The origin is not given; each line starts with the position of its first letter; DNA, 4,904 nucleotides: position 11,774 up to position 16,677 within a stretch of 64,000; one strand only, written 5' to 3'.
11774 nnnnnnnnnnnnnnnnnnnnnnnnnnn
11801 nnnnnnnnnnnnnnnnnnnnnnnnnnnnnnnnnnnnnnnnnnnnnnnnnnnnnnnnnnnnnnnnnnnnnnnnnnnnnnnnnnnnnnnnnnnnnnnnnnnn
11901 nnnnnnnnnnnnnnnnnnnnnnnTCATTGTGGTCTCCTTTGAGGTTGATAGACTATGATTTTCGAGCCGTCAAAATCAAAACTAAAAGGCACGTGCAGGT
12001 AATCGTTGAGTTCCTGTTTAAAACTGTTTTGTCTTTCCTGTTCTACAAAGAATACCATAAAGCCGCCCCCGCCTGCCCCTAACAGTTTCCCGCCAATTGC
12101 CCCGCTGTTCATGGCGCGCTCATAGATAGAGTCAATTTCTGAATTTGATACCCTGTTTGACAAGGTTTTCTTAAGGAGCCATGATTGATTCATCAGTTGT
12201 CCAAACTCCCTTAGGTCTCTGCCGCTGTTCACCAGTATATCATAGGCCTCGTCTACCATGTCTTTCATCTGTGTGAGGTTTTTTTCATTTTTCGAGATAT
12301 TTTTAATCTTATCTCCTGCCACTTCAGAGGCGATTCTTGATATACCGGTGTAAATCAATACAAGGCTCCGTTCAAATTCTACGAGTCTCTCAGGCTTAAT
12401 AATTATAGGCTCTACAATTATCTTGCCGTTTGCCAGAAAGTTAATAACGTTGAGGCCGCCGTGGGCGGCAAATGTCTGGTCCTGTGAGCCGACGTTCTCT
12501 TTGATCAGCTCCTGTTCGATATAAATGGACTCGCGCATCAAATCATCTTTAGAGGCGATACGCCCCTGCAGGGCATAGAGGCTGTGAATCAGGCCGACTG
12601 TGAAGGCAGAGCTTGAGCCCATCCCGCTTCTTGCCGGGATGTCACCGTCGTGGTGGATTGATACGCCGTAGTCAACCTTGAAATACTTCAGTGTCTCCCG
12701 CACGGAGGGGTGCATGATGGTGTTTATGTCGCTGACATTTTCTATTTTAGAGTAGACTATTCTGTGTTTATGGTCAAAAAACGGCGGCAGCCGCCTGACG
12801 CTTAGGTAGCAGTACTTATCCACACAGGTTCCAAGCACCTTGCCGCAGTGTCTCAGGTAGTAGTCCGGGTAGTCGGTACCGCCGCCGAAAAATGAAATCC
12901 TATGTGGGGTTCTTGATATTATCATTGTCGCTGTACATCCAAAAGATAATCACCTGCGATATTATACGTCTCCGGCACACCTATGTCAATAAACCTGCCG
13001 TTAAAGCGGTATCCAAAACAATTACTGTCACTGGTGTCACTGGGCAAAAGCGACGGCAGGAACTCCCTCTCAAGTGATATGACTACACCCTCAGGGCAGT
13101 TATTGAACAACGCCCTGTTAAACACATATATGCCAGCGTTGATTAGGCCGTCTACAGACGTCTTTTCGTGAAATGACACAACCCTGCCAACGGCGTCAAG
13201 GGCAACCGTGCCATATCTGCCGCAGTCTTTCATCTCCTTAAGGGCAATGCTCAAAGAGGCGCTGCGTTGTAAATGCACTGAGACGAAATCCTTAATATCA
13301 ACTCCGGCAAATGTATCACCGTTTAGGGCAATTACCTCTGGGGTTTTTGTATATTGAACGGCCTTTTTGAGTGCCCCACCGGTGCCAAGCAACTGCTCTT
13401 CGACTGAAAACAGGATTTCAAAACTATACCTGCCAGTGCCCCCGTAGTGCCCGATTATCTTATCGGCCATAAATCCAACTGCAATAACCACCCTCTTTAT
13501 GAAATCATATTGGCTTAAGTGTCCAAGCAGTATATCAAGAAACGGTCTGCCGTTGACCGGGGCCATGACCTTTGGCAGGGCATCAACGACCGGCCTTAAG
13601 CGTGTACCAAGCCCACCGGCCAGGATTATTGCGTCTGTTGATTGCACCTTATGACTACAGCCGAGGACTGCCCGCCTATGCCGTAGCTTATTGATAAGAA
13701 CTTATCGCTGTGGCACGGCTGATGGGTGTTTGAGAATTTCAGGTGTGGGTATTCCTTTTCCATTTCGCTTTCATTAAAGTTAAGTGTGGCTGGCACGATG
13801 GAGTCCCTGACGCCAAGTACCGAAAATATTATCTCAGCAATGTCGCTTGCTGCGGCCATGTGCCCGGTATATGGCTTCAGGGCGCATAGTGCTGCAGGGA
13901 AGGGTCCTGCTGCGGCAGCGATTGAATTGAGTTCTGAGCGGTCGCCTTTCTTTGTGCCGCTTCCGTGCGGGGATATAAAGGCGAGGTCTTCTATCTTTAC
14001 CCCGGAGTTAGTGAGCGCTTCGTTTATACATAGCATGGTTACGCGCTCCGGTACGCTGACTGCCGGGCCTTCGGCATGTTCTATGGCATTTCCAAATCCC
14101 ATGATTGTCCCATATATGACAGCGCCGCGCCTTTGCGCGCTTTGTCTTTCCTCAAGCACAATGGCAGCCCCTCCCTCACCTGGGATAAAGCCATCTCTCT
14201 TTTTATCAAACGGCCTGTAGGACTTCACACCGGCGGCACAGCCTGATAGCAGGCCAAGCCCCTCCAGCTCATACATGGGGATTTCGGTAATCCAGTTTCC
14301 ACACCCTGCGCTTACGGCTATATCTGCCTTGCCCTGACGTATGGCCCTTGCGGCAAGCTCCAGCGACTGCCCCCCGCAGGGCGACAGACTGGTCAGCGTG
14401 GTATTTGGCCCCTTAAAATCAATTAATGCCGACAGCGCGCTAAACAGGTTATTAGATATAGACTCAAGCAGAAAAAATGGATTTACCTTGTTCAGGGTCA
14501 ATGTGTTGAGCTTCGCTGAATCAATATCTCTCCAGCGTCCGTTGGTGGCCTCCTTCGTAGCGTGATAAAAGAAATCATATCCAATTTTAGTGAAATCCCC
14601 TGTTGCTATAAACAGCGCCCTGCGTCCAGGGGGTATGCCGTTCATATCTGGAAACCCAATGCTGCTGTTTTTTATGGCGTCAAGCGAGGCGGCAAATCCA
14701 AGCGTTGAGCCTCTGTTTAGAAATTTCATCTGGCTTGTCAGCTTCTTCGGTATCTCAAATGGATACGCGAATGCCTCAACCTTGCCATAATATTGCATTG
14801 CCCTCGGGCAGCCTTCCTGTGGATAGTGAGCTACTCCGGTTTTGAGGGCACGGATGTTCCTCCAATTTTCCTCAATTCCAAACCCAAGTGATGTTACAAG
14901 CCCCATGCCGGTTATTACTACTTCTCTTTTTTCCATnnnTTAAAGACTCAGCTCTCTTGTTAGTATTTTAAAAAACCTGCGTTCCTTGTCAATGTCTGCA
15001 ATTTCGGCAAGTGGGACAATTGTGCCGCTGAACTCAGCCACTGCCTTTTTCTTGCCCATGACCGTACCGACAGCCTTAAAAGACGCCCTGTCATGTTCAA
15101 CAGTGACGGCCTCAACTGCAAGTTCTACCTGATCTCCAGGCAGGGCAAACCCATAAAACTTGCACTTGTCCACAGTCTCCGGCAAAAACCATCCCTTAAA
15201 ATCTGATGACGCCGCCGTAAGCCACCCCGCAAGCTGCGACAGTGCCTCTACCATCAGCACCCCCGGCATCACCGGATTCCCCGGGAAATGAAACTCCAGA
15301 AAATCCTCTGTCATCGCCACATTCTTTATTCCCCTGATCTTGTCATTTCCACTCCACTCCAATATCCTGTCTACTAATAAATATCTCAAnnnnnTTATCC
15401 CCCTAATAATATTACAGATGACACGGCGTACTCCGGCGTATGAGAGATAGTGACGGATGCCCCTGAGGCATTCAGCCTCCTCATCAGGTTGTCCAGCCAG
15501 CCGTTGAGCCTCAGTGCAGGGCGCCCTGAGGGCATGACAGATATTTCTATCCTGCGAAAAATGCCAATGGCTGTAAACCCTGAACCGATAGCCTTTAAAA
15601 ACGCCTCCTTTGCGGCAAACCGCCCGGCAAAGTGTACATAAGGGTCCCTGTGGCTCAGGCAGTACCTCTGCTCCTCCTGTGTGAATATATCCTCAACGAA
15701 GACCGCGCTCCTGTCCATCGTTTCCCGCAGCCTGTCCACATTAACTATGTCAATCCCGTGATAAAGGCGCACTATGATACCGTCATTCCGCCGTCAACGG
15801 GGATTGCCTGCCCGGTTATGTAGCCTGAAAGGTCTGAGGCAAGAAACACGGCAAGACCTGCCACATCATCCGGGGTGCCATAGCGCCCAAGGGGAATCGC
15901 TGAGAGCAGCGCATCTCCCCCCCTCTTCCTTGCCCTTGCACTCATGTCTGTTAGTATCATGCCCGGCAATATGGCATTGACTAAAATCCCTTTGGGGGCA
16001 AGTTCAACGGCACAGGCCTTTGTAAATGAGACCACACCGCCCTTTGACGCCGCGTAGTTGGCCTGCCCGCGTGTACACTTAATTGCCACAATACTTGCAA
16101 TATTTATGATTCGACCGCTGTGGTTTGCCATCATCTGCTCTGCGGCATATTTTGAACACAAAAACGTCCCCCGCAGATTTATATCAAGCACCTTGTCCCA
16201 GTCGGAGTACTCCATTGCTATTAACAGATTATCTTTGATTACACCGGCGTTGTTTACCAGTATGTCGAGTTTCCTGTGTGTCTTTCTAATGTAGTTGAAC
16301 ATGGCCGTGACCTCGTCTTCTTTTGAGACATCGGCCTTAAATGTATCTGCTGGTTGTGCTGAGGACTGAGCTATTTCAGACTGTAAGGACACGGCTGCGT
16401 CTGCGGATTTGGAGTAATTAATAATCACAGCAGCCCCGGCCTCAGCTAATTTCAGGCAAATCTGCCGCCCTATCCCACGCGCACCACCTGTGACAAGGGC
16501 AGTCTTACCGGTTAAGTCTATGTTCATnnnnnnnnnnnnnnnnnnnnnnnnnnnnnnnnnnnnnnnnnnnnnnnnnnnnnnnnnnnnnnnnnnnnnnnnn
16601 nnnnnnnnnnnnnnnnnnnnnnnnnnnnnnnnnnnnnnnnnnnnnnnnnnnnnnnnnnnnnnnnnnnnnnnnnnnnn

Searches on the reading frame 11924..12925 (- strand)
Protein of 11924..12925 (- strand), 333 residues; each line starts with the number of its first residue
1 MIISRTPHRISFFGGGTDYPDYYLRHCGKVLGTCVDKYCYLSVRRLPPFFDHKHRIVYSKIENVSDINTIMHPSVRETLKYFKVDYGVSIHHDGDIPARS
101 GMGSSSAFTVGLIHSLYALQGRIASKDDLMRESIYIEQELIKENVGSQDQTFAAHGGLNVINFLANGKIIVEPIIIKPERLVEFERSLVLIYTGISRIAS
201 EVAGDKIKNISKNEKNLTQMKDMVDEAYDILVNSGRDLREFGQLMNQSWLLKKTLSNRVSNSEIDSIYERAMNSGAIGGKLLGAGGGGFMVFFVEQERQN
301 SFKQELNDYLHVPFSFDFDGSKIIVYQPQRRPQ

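Call 47: search_protein_families(library=pfam, proteins=[window:11924-12925:-], max_evalue=0.00001)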
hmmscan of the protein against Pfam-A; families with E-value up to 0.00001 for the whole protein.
window:11924-12925:- (333 aa): 2 families
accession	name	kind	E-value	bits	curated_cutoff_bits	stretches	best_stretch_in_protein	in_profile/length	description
PF00288.32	GHMP_kinases_N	-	1e-13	51.7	22.3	1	78-157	6-87/87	GHMP kinases N terminal domain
PF08544.19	GHMP_kinases_C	-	2.1e-12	47.7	21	1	236-310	8-83/85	GHMP kinases C terminal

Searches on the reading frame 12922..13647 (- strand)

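Call 47: search_protein_families(library=pfam, proteins=[window:12922-13647:-], max_evalue=0.00001)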
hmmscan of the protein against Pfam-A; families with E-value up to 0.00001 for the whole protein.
window:12922-13647:- (241 aa): 2 families
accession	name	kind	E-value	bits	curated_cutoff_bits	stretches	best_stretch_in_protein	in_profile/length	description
PF00483.29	NTP_transferase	-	3.6e-25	89.4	21.2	1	6-186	2-190/245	Nucleotidyl transferase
PF12804.13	NTP_transf_3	-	3.7e-08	34.1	27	1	6-112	1-96/160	MobA-like NTP transferase domain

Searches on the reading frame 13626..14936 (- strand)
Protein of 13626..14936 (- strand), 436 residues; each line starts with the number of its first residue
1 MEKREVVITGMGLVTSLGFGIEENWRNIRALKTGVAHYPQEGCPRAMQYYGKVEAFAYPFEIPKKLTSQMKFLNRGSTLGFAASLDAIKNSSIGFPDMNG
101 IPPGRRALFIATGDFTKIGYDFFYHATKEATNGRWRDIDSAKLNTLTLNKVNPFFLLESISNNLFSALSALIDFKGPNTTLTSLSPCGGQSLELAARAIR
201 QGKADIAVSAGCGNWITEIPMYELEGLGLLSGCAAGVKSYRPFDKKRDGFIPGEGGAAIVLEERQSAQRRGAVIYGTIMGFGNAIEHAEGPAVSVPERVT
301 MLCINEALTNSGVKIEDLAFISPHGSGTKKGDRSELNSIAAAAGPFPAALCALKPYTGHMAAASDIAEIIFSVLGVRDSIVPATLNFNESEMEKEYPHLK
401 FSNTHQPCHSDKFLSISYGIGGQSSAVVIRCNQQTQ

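Call 47: search_protein_families(library=pfam, proteins=[window:13626-14936:-], max_evalue=0.00001)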
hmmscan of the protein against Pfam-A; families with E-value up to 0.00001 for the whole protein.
window:13626-14936:- (436 aa): 2 families
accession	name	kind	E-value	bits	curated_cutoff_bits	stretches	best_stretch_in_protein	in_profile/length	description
PF00109.32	ketoacyl-synt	-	8.8e-23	81.6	20.8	1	4-266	2-251/252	Beta-ketoacyl synthase, N-terminal domain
PF02801.28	Ketoacyl-synt_C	-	3.5e-17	62.9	20.8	1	298-387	25-118/119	Beta-ketoacyl synthase, C-terminal domain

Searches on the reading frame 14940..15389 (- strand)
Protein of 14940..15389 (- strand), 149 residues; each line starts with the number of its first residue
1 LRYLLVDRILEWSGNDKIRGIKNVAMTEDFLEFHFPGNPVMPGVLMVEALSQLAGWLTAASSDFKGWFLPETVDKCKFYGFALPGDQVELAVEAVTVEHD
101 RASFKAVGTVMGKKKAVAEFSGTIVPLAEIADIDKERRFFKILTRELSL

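Call 48: search_protein_families(library=pfam, proteins=[window:14940-15389:-], max_evalue=0.00001)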
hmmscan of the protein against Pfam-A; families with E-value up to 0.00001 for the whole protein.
window:14940-15389:- (149 aa): 1 family
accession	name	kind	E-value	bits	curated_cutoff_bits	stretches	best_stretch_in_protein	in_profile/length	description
PF07977.19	FabA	-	1.1e-21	77.3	23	1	4-119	7-136/138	FabA-like domain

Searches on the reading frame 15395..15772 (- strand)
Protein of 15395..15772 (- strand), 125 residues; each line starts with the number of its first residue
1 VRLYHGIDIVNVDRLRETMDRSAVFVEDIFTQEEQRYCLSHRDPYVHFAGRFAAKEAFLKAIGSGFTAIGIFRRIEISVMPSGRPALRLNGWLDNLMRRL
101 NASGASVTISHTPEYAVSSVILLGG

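Call 48: search_protein_families(library=pfam, proteins=[window:15395-15772:-], max_evalue=0.00001)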
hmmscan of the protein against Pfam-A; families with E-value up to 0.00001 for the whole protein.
window:15395-15772:- (125 aa): 1 family
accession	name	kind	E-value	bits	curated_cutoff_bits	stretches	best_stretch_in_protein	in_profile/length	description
PF01648.25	ACPS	-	3.2e-17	63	25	1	6-90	3-89/111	4'-phosphopantetheinyl transferase superfamily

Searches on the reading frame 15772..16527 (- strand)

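Call 48: search_protein_families(library=pfam, proteins=[window:15772-16527:-], max_evalue=0.00001)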
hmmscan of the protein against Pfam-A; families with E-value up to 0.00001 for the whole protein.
window:15772-16527:- (251 aa): 3 families
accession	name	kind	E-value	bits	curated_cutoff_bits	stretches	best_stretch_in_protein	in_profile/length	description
PF13561.12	adh_short_C2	-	4.4e-67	226.5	27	1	16-249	3-236/236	Enoyl-(Acyl carrier protein) reductase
PF00106.31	adh_short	-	8.6e-58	195.5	26.6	1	8-201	1-192/195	short chain dehydrogenase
PF08659.16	KR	-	3.4e-20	73.2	22.6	1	9-162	2-153/180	KR domain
